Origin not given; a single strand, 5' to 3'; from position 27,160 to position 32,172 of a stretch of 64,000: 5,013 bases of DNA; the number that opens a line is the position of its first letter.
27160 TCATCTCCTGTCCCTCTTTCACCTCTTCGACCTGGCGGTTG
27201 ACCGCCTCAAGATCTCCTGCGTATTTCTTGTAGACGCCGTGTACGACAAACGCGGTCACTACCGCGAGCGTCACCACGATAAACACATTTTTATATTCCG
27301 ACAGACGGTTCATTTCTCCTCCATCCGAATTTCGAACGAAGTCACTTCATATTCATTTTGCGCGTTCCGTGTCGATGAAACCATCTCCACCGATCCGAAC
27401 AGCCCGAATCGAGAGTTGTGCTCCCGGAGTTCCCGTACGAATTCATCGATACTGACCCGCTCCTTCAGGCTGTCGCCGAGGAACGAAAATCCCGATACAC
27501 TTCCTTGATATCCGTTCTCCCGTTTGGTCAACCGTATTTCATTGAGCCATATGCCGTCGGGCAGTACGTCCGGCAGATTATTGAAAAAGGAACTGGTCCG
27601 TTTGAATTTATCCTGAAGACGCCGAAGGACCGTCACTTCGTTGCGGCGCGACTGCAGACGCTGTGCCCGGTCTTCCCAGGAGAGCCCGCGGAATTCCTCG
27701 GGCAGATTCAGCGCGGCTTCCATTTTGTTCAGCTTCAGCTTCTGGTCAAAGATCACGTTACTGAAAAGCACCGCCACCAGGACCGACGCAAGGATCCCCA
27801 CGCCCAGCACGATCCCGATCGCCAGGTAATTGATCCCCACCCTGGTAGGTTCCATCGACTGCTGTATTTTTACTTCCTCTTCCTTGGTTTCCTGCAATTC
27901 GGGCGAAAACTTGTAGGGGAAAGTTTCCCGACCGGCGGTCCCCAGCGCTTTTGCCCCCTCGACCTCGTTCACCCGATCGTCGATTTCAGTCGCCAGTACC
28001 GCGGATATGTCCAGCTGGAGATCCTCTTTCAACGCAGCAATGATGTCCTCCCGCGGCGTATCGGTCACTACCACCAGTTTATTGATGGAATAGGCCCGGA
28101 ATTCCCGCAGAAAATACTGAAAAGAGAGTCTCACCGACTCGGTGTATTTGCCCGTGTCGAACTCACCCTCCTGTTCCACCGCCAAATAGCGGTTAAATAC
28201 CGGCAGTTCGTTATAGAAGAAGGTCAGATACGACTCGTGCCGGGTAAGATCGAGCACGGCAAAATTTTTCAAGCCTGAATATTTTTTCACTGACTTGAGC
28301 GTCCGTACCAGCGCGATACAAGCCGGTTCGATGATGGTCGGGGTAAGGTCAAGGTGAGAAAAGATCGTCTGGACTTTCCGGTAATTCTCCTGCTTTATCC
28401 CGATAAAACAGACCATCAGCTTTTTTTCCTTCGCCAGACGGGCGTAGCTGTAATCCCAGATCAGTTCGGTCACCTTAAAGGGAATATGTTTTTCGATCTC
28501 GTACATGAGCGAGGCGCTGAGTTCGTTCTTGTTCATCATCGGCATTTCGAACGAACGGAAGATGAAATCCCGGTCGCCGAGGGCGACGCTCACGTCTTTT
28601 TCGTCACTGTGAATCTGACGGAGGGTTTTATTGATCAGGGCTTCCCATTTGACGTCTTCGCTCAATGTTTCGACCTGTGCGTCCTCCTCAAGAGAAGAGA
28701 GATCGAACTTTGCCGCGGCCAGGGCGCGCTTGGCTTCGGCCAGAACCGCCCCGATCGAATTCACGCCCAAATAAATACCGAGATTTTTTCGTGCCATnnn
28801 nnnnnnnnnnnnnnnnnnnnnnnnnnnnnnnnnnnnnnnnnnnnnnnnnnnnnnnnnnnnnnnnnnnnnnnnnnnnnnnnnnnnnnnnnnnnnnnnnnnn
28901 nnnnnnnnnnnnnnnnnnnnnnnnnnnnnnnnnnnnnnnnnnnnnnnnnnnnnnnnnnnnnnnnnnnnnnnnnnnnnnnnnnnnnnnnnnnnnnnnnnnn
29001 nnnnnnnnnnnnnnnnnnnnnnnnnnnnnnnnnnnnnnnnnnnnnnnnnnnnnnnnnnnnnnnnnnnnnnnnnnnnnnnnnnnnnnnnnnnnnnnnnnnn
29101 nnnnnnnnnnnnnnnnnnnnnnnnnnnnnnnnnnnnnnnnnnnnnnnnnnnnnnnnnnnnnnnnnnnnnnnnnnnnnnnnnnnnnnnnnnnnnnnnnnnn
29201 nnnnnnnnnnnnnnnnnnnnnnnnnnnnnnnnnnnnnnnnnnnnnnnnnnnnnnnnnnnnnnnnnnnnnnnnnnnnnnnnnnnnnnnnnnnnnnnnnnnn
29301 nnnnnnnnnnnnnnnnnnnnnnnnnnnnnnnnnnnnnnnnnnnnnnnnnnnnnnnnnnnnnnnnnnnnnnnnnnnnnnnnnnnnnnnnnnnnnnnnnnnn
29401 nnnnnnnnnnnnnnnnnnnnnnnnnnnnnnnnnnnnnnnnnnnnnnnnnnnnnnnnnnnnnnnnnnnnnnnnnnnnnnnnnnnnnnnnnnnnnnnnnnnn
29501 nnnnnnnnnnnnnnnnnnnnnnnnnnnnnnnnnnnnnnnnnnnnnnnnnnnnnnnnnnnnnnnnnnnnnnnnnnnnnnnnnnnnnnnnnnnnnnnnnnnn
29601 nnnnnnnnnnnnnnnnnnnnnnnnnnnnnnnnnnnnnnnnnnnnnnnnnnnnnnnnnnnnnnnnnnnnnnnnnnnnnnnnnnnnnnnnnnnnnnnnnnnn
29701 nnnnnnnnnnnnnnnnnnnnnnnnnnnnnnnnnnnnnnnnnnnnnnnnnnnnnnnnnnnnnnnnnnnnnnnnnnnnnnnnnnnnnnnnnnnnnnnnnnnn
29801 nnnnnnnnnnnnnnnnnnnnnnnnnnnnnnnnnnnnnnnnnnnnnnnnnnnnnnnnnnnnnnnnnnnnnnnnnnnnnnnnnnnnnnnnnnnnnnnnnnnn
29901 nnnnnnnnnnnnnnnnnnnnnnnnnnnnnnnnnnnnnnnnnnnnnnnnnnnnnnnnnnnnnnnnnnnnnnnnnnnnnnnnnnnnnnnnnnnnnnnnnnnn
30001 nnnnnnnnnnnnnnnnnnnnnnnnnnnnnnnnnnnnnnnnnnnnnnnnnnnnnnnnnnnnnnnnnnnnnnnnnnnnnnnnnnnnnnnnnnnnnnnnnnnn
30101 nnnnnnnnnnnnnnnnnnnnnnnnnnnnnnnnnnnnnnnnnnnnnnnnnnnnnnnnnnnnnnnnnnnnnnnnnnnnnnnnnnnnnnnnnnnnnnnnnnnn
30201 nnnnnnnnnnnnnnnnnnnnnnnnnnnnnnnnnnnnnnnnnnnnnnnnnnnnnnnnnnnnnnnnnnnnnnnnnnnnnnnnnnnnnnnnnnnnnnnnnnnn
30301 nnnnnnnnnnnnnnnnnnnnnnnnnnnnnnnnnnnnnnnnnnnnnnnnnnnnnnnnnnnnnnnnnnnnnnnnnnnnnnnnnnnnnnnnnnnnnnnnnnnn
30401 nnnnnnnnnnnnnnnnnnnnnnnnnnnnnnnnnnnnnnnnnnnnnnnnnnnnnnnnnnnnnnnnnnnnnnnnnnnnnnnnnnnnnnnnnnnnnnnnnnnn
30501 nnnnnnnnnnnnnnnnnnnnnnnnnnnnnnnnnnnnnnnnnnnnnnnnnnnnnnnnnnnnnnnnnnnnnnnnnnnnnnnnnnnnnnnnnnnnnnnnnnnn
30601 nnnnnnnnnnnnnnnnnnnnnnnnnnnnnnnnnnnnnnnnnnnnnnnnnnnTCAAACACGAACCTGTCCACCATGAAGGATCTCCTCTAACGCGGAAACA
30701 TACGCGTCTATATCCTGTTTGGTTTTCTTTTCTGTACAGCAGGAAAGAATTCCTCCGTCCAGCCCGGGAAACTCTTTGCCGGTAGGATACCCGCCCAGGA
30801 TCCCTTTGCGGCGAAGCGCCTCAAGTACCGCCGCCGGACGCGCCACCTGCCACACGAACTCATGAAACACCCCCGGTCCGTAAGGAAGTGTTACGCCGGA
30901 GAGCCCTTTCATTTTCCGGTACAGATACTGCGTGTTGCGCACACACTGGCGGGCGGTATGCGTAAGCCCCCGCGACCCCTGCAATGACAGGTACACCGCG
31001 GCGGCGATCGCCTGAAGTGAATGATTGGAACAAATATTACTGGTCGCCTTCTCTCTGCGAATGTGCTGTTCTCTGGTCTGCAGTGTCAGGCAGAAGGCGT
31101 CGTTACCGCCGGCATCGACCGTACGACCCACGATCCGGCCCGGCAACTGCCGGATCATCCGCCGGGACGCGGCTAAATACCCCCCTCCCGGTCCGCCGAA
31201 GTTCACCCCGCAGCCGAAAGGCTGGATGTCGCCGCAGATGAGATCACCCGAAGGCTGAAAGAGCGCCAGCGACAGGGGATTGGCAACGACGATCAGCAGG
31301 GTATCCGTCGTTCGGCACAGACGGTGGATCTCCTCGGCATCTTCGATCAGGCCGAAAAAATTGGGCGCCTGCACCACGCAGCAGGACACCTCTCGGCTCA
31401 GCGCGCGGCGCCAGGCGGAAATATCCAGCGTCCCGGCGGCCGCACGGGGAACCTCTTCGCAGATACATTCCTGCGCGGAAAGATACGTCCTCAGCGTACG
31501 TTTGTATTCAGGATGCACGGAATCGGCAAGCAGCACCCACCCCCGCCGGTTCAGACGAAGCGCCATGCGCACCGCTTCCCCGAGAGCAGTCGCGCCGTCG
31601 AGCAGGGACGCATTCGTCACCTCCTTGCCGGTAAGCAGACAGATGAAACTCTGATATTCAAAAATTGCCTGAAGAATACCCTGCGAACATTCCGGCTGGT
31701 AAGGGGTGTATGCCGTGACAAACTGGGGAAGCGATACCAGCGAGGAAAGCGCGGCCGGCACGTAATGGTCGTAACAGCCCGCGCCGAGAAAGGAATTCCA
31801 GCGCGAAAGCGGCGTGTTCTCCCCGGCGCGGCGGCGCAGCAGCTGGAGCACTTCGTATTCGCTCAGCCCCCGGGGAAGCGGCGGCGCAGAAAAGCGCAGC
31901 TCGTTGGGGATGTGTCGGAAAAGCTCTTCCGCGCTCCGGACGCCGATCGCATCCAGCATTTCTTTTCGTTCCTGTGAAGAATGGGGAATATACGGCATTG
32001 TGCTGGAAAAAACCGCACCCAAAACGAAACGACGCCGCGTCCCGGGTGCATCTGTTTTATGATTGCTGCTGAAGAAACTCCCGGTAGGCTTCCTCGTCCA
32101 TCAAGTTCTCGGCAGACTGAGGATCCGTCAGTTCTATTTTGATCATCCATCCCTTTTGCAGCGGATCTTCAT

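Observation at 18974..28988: Complete type IV pilus / type II secretion-like machine with non-canonical architecture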

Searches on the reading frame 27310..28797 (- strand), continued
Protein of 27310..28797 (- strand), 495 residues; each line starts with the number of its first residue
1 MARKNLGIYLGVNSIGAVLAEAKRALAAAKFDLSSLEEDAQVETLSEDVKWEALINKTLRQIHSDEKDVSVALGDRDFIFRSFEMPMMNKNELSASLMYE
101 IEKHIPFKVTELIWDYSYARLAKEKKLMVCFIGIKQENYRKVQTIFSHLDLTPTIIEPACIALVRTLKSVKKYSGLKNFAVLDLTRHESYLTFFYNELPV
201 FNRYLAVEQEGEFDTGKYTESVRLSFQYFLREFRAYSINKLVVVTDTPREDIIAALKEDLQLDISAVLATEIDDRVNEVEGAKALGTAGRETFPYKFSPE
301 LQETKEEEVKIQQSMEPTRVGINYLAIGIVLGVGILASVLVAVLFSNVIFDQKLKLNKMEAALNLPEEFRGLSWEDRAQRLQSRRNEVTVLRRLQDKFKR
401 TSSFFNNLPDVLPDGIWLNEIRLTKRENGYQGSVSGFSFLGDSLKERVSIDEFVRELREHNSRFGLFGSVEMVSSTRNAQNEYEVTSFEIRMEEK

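Call 41: fold_search(model_id=the predicted structure, library=pdb)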
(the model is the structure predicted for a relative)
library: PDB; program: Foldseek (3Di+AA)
matches with E <= 10: 1634; with E <= 0.001: 179
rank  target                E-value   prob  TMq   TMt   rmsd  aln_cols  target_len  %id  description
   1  5eox_B                1.2e-17  1.00  0.40  0.53   7.2       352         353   16  Pseudomonas aeruginosa PilM bound to ADP (released 2016-04-27)
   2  5eq6_A                1.6e-17  1.00  0.42  0.57   7.0       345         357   17  Pseudomonas aeruginosa PilM bound to AMP-PNP (released 2016-04-27)
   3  5eox_A                3.7e-17  1.00  0.40  0.54   7.2       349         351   15  Pseudomonas aeruginosa PilM bound to ADP (released 2016-04-27)
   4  5eoy_A                6.5e-17  1.00  0.40  0.54   7.2       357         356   16  Pseudomonas aeruginosa SeMet-PilM bound to ADP (released 2016-04-27)
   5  5eoy_B                6.9e-17  1.00  0.40  0.54   6.8       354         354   16  Pseudomonas aeruginosa SeMet-PilM bound to ADP (released 2016-04-27)
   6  5eou_B                1.3e-16  1.00  0.46  0.62   5.6       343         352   16  Pseudomonas aeruginosa PilM:PilN1-12 bound to ATP (released 2016-04-27)
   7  5eq6_B                1.6e-16  1.00  0.42  0.56   7.3       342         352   16  Pseudomonas aeruginosa PilM bound to AMP-PNP (released 2016-04-27)
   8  5eou_A                8.4e-16  1.00  0.44  0.62   6.2       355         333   15  Pseudomonas aeruginosa PilM:PilN1-12 bound to ATP (released 2016-04-27)
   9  2ych_A                1.4e-15  1.00  0.48  0.68   4.3       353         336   17  PilM-PilN type IV pilus biogenesis complex (released 2011-05-11)
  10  3jc8_Ma               3.4e-14  1.00  0.43  0.58   6.0       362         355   13  Architectural model of the type IVa pilus machine in a piliated state (released 2016-03-16)
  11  3wt0_C                5.2e-12  1.00  0.41  0.53   7.2       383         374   10  Crystal Structure Analysis of Cell Division Protein (released 2015-04-29)
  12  4a2a_B                1.1e-11  1.00  0.42  0.53   6.6       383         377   10  Thermotoga maritima FtsA:FtsZ(336-351) (released 2012-04-25)
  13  3wt0_A                1.5e-11  1.00  0.41  0.53   7.3       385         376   10  Crystal Structure Analysis of Cell Division Protein (released 2015-04-29)
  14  3wqu_B                1.5e-11  1.00  0.39  0.50   7.6       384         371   10  Staphylococcus aureus FtsA complexed with ATP (released 2014-10-08)
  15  3wt0_D                1.6e-11  1.00  0.39  0.50   7.6       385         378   10  Crystal Structure Analysis of Cell Division Protein (released 2015-04-29)
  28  1yf5                  8.7e-10  1.00  0.32  0.61   7.3       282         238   12  Cyto-Epsl: The Cytoplasmic Domain Of Epsl, An Inner Membrane Component Of The Type II Secretion System Of Vibrio Cholera (released 2005-05-03)
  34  5tkw                  1.8e-08  1.00  0.31  0.56   6.7       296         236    9  1.35 Angstrom Resolution Crystal Structure of a Pullulanase-specific Type II Secretion System Integral Cytoplasmic Membr (released 2016-10-19)
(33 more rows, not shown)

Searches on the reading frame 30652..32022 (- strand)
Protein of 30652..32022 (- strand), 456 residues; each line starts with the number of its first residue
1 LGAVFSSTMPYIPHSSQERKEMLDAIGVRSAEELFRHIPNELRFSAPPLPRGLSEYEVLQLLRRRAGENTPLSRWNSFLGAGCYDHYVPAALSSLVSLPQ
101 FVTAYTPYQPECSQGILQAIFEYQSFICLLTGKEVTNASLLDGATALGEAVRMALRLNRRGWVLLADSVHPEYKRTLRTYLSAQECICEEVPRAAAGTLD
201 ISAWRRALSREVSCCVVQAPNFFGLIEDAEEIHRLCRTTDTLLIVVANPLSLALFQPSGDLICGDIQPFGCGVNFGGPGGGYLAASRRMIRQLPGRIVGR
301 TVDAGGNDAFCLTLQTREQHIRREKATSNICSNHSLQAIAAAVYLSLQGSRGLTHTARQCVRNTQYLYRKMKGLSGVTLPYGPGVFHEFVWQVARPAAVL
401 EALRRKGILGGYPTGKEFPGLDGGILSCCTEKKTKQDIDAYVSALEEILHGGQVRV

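Call 4: search_protein_families(library=pfam, proteins=[window:30652-32022:-], max_evalue=0.01)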
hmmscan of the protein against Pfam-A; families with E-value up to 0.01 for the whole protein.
window:30652-32022:- (456 aa): 1 family
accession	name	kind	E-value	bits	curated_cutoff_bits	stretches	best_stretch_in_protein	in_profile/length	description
PF02347.22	GDC-P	-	7e-111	371.6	26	1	11-443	3-427/429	Glycine cleavage system P-protein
